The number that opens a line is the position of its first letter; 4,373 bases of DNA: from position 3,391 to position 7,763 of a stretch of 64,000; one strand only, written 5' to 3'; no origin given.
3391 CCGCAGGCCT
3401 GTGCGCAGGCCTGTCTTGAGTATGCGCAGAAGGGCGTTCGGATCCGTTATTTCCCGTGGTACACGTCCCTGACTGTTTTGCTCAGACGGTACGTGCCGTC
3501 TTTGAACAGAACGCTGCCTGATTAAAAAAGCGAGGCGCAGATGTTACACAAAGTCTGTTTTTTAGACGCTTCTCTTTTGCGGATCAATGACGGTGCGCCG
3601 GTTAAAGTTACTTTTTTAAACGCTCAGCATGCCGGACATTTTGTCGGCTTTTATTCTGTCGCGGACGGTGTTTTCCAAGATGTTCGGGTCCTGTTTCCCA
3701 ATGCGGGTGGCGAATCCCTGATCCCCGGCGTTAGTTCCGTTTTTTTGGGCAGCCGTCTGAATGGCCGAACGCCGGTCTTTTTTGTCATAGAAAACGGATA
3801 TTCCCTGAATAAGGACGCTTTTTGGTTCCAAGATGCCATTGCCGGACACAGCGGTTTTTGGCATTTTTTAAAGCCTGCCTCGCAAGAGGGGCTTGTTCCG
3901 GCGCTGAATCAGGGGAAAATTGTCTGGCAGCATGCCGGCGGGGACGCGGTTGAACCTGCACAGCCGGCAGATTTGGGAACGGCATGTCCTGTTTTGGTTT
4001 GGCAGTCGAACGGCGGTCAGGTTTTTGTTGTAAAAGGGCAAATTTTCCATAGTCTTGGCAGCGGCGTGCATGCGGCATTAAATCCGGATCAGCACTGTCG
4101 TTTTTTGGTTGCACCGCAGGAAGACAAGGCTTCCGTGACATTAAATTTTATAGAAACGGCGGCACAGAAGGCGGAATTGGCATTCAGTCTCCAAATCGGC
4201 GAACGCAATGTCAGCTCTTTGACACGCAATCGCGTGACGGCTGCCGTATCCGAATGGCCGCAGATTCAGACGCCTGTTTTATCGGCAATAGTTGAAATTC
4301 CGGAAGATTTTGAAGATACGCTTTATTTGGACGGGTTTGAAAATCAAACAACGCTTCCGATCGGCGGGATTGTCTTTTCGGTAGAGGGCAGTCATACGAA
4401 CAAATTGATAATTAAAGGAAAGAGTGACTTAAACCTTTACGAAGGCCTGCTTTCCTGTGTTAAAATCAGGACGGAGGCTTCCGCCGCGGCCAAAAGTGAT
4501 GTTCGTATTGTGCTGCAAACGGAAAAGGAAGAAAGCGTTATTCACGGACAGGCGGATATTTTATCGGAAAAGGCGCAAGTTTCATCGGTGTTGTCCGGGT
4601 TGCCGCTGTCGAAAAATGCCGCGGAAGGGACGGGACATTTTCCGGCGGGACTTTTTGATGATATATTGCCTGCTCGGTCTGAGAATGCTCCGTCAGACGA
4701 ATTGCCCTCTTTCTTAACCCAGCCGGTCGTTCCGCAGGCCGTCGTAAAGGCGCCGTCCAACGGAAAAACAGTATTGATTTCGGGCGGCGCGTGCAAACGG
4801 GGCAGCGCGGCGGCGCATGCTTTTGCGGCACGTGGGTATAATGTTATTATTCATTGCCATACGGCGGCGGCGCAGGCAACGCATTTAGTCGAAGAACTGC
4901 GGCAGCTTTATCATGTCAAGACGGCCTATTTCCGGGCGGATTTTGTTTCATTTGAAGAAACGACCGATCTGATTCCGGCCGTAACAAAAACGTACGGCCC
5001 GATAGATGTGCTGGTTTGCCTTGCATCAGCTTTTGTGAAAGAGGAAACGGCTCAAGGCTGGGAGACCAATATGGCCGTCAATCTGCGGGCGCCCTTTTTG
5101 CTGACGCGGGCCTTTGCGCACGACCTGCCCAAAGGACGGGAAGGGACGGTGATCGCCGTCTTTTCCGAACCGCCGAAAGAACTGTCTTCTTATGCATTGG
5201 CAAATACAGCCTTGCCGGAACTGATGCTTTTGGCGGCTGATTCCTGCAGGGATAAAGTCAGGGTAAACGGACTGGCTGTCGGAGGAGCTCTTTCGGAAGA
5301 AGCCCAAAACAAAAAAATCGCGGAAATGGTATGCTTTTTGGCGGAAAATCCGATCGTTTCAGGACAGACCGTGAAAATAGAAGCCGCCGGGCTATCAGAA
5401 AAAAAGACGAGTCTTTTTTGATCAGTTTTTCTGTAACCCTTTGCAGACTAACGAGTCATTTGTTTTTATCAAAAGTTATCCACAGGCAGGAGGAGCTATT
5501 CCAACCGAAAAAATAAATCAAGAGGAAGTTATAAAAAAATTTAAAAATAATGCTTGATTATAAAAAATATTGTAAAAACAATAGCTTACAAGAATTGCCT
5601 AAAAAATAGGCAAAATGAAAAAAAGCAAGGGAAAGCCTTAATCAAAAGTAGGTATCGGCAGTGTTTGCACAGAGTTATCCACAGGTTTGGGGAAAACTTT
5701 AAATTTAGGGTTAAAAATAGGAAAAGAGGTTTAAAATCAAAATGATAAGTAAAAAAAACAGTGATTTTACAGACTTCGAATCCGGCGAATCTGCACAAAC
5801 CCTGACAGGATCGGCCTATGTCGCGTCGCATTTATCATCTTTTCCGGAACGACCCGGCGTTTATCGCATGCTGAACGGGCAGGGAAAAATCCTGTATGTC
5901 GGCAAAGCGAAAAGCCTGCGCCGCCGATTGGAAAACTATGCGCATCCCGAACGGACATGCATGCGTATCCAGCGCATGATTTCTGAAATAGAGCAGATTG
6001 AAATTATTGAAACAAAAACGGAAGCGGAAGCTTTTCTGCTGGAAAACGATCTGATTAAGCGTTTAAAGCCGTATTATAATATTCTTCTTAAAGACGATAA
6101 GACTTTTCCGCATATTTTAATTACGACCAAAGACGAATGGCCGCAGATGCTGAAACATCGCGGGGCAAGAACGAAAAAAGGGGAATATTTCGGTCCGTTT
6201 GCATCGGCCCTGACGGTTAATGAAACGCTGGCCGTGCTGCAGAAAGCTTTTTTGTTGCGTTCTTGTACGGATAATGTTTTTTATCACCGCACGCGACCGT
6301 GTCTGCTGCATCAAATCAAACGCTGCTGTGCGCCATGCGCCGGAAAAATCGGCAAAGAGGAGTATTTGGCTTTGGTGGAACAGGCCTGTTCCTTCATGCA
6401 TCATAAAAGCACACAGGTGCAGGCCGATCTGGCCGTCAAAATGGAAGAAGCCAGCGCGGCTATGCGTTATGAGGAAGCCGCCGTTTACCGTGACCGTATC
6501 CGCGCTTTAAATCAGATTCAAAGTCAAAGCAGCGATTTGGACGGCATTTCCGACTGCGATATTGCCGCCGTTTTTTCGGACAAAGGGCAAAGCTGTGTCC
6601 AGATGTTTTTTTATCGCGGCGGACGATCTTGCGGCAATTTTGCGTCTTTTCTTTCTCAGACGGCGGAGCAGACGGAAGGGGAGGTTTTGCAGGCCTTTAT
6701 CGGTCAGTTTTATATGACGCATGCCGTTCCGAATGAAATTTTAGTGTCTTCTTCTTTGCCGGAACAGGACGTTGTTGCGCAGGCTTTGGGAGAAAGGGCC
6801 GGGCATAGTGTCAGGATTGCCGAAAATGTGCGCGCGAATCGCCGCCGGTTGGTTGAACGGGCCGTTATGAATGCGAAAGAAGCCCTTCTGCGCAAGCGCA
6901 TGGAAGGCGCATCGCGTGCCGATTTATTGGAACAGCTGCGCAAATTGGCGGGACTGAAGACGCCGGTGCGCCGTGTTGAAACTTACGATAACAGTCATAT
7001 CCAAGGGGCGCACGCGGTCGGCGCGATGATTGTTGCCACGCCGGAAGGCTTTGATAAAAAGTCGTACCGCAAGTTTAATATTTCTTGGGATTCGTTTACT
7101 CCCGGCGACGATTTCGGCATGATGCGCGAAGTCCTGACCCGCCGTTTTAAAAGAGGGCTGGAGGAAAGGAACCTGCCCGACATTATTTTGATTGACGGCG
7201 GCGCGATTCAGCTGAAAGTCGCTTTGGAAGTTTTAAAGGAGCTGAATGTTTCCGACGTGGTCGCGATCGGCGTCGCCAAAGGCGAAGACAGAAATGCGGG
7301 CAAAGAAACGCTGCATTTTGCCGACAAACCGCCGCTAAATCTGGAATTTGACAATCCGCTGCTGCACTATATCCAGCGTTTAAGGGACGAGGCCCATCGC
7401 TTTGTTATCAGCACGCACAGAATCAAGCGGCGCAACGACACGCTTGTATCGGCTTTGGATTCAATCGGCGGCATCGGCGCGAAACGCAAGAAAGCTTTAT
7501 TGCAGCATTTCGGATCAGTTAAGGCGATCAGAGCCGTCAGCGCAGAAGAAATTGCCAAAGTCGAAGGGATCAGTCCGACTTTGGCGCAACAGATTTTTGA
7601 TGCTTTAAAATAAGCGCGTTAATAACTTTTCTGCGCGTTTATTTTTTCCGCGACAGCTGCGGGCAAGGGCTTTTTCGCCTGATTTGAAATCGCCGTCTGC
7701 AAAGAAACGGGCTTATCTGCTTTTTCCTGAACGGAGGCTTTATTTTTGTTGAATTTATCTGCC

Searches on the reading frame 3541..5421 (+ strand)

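Call 66: search_protein_families(library=ncbifam, proteins=[window:3541-5421:+], max_evalue=1e-20)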
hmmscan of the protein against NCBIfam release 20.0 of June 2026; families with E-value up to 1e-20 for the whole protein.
window:3541-5421:+ (626 aa): 3 families
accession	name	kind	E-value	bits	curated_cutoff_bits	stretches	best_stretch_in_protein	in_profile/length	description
NF006597.0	PRK09134.1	equivalog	2.3e-33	115.6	281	1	406-591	10-202/261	SDR family oxidoreductase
NF006598.0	PRK09135.1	equivalog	1.4e-27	96.9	288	1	407-590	5-195/249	pteridine reductase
NF004847.0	PRK06198.1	subfamily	1.7e-21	76.6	240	1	406-587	5-195/269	oxidoreductase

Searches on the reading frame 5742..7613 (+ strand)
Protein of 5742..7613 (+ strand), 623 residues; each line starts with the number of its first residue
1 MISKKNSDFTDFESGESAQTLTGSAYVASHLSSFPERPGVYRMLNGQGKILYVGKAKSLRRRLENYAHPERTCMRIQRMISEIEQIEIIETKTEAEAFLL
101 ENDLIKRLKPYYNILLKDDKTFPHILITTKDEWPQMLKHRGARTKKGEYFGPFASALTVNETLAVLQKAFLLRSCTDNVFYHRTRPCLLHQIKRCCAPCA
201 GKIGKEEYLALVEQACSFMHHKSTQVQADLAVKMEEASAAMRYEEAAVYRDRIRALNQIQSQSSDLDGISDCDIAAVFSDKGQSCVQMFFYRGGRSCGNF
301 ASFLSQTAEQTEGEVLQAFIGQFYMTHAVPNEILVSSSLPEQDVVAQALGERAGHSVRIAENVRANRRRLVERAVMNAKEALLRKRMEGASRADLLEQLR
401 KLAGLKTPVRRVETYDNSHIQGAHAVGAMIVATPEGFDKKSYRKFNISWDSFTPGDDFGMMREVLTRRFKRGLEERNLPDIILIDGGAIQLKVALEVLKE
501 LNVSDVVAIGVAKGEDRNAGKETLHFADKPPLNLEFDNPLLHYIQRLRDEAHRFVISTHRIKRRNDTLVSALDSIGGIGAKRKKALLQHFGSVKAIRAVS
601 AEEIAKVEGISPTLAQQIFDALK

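Call 66: search_protein_families(library=ncbifam, proteins=[window:5742-7613:+], max_evalue=1e-20)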
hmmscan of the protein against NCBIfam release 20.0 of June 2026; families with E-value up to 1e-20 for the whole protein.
window:5742-7613:+ (623 aa): 13 families
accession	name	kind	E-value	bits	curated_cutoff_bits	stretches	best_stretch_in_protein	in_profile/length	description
TIGR00194.1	uvrC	equivalog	7.9e-168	559.7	285.45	1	29-603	3-574/574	excinuclease ABC subunit UvrC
NF001824.0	PRK00558.1-5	equivalog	2.6e-136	455.6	451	1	32-622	12-644/652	excinuclease ABC subunit UvrC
NF011263.0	PRK14669.1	equivalog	9.9e-117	391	1108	1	31-608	7-590/624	excinuclease ABC subunit C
NF011260.0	PRK14666.1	equivalog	2.1e-108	363.9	649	2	30-342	5-320/698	excinuclease ABC subunit C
NF011262.0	PRK14668.1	equivalog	1.6e-104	350.3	544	1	27-619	6-574/577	excinuclease ABC subunit C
NF011261.0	PRK14667.1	equivalog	2.6e-102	343.2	818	1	30-620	9-563/567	excinuclease ABC subunit C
NF011264.0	PRK14670.1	equivalog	7.5e-80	268.9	1021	1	30-618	11-585/602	excinuclease ABC subunit C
NF011266.0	PRK14672.1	equivalog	1.5e-77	261.5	1504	2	33-339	17-318/691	excinuclease ABC subunit C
NF005906.0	PRK07883.1-4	equivalog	3.7e-57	193.9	495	1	31-354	209-531/563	DEDD exonuclease domain-containing protein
NF005907.0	PRK07883.1-5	equivalog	1.2e-46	159.4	454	1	33-295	226-490/584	DEDD exonuclease domain-containing protein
NF005905.0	PRK07883.1-3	equivalog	3.3e-34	118.4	508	1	32-275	221-462/581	DEDD exonuclease domain-containing protein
NF005904.0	PRK07883.1-2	equivalog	1.1e-32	113.2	969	1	33-298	228-494/584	DEDD exonuclease domain-containing protein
NF005903.0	PRK07883.1-1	equivalog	5.8e-21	74.6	1038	1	32-256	243-464/642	DEDD exonuclease domain-containing protein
